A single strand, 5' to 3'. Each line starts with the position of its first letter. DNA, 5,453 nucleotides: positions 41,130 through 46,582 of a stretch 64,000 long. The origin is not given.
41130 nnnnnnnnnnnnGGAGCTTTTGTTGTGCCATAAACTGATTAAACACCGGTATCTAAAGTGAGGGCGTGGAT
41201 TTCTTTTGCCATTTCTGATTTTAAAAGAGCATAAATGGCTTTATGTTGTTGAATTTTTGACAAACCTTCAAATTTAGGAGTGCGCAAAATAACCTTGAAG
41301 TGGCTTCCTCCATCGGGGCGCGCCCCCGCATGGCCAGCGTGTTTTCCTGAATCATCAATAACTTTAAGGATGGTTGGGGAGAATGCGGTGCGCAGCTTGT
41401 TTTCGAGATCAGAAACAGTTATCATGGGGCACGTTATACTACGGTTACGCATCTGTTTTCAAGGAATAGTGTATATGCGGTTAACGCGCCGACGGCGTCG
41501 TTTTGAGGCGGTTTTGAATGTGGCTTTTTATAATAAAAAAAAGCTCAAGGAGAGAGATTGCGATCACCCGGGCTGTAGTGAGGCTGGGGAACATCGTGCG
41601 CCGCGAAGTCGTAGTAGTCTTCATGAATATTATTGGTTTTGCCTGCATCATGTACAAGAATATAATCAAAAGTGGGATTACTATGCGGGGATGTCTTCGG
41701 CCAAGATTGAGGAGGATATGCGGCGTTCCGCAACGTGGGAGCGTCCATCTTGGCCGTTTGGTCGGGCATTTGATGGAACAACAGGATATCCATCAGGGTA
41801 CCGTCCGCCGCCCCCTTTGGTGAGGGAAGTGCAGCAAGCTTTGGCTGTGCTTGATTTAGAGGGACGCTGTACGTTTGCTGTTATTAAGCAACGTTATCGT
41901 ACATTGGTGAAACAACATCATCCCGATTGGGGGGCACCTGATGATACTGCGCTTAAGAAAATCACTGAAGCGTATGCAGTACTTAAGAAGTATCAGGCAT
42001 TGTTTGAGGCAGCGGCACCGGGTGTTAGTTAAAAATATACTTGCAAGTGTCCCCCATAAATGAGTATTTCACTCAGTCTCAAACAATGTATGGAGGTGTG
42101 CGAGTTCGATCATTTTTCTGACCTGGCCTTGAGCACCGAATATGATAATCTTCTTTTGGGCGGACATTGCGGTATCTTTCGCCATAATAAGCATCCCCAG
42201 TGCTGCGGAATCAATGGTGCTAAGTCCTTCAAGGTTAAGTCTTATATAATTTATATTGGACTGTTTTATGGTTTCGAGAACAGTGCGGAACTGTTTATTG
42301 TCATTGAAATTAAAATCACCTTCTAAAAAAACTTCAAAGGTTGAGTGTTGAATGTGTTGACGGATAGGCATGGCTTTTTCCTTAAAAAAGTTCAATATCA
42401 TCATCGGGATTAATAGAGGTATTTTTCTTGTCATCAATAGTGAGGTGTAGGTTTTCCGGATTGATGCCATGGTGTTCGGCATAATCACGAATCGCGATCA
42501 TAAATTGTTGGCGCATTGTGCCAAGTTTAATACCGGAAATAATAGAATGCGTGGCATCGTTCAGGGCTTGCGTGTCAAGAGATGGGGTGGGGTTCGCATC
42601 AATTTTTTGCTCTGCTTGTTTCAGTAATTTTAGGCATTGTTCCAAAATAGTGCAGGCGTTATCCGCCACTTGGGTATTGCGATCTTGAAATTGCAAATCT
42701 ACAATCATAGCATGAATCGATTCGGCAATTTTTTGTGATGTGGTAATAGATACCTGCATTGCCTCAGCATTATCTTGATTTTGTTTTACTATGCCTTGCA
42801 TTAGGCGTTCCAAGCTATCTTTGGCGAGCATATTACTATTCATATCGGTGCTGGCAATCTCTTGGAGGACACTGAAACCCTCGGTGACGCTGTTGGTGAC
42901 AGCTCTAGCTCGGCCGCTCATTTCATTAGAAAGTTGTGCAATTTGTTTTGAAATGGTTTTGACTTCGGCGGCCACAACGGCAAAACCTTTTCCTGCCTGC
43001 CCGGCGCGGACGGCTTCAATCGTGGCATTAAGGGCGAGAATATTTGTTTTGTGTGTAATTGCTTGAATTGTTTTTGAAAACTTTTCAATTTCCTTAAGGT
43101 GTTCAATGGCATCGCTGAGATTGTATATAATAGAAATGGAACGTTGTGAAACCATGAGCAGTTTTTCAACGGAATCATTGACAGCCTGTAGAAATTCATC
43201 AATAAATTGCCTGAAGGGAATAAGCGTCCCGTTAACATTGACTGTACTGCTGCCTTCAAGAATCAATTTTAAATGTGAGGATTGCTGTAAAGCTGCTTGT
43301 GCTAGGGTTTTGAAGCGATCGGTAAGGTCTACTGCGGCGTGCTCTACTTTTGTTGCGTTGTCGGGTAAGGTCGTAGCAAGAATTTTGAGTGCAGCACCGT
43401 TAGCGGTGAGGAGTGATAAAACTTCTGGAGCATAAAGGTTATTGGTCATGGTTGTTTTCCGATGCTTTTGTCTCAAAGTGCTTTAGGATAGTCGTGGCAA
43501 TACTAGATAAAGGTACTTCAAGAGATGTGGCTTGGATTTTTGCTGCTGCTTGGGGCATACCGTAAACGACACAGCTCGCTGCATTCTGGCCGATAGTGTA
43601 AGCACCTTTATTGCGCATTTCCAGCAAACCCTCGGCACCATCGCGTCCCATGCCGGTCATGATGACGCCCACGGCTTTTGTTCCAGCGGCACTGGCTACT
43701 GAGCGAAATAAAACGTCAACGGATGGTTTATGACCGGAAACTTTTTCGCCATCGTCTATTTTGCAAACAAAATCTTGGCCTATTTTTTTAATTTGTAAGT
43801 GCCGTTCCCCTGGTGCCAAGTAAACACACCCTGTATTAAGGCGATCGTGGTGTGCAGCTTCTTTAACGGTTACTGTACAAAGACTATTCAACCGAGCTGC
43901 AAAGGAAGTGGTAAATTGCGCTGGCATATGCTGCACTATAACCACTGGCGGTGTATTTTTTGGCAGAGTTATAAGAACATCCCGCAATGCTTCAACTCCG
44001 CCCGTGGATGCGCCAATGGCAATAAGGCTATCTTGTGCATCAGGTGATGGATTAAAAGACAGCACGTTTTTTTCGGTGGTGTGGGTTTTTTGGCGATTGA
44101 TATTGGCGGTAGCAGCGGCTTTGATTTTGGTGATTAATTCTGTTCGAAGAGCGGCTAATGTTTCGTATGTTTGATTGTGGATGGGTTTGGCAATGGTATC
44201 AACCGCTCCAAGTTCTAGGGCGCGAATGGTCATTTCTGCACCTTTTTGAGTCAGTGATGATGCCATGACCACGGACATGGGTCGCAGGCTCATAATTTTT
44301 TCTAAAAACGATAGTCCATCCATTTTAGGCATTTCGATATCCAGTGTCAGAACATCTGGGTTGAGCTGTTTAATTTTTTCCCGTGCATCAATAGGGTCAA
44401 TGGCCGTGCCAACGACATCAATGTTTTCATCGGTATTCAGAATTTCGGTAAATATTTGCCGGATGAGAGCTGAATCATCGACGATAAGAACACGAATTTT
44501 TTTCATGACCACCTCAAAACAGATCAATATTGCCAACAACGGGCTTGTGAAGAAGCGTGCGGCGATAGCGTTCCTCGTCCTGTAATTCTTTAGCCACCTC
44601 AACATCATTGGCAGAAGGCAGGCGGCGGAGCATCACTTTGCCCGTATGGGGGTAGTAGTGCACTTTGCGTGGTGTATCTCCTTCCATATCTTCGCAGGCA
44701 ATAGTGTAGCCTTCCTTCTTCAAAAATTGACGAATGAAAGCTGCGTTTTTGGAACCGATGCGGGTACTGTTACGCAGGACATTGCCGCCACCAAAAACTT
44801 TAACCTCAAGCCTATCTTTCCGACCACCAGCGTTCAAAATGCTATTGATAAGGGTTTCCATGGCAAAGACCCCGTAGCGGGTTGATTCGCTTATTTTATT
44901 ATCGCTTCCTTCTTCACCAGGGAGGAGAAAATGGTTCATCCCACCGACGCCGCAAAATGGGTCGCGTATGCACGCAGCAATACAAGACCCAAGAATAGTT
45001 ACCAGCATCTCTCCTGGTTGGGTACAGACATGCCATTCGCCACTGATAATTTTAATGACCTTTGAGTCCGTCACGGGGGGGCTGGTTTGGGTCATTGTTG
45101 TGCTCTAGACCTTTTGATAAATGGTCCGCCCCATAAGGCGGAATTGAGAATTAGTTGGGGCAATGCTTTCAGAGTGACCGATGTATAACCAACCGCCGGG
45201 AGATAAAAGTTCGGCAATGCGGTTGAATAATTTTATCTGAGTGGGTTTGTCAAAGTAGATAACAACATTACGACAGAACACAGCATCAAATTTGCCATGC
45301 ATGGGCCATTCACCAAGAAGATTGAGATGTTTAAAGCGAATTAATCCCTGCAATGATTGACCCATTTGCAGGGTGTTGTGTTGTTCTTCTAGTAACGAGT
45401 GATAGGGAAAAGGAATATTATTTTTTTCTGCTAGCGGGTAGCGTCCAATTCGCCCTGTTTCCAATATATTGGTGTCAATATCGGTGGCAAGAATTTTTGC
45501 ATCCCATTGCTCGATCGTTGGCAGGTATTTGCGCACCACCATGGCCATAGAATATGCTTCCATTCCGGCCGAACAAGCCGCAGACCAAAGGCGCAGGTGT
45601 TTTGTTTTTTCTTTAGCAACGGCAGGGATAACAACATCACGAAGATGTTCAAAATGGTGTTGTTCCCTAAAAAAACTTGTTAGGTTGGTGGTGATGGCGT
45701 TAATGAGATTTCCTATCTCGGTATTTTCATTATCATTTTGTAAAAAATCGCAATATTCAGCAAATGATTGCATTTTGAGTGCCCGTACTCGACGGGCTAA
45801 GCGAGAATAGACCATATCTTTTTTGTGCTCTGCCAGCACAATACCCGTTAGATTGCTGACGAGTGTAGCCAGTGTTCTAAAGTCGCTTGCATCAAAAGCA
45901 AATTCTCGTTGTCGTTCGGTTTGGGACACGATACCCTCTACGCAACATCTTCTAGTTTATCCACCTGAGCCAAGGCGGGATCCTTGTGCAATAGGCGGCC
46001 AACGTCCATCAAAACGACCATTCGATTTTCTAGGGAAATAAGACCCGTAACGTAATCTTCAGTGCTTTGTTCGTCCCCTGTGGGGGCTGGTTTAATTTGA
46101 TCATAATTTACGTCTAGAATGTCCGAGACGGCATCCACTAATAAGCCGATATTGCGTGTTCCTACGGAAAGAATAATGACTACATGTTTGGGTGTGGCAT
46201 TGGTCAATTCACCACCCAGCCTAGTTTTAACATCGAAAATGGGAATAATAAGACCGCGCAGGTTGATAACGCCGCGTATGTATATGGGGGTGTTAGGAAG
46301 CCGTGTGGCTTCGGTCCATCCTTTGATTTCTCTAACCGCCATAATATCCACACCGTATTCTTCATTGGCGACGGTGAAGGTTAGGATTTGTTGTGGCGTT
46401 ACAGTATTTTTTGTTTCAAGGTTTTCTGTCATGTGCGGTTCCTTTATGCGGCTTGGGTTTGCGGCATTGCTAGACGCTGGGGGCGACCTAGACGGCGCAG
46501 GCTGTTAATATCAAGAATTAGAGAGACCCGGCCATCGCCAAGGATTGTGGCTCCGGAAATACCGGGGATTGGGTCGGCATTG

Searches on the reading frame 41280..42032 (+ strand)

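Call 12: search_protein_families(library=pfam, proteins=[window:41280-42032:+], max_evalue=0.00001)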
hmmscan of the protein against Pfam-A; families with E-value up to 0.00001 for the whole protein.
window:41280-42032:+ (250 aa): 1 family
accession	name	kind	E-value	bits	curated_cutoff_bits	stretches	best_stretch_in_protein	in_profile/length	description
PF00226.36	DnaJ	-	1.1e-07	32.3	27.8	1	190-237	5-55/63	DnaJ domain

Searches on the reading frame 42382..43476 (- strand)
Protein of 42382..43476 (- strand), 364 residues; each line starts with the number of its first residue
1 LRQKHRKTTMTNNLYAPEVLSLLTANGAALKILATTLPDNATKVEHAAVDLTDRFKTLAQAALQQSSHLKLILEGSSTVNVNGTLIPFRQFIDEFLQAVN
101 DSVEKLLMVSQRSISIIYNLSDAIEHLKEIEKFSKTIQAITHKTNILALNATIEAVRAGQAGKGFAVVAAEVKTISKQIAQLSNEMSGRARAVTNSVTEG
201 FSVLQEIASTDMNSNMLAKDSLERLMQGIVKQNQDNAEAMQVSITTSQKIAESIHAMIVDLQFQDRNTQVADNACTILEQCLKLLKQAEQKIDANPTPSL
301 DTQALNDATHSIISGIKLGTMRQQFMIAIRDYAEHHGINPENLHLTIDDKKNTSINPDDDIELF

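Call 12: search_protein_families(library=pfam, proteins=[window:42382-43476:-], max_evalue=0.00001)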
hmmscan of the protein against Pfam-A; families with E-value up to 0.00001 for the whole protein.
window:42382-43476:- (364 aa): 1 family
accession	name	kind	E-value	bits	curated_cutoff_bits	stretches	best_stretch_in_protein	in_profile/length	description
PF00015.26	MCPsignal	-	8e-20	71.8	34.6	1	109-256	28-160/172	Methyl-accepting chemotaxis protein (MCP) signalling domain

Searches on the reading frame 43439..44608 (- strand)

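Call 12: search_protein_families(library=pfam, proteins=[window:43439-44608:-], max_evalue=0.00001)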
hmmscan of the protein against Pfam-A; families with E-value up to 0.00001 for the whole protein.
window:43439-44608:- (389 aa): 2 families
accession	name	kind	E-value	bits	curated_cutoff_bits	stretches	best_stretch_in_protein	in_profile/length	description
PF01339.22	CheB_methylest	-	1e-63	214.6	24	1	196-374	1-174/174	CheB methylesterase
PF00072.30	Response_reg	-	4.5e-23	82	30.2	1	40-147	1-105/111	Response regulator receiver domain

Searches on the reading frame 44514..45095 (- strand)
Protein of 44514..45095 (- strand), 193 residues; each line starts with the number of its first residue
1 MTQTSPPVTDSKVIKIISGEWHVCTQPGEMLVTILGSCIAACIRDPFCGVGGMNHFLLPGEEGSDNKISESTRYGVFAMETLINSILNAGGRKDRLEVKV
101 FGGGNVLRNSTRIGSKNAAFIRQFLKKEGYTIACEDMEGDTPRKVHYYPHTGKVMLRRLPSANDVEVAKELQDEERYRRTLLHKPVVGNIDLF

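Call 12: search_protein_families(library=pfam, proteins=[window:44514-45095:-], max_evalue=0.00001)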
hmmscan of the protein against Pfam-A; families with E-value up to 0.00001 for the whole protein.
window:44514-45095:- (193 aa): 1 family
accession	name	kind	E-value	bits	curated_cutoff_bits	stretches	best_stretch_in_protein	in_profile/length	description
PF03975.18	CheD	-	3.7e-28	98.3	25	1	57-158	1-108/108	CheD chemotactic sensory transduction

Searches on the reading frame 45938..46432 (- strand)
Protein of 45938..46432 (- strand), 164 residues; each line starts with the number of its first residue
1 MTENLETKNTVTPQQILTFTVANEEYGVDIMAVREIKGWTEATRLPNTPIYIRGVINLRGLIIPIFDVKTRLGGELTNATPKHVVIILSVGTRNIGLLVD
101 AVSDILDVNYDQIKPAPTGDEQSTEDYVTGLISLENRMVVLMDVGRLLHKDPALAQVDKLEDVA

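Call 12: search_protein_families(library=pfam, proteins=[window:45938-46432:-], max_evalue=0.00001)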
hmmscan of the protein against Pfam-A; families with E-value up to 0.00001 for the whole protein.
window:45938-46432:- (164 aa): 1 family
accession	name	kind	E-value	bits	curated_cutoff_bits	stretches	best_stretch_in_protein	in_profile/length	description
PF01584.24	CheW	-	4.9e-37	127.1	23.5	1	15-150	1-136/138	CheW-like domain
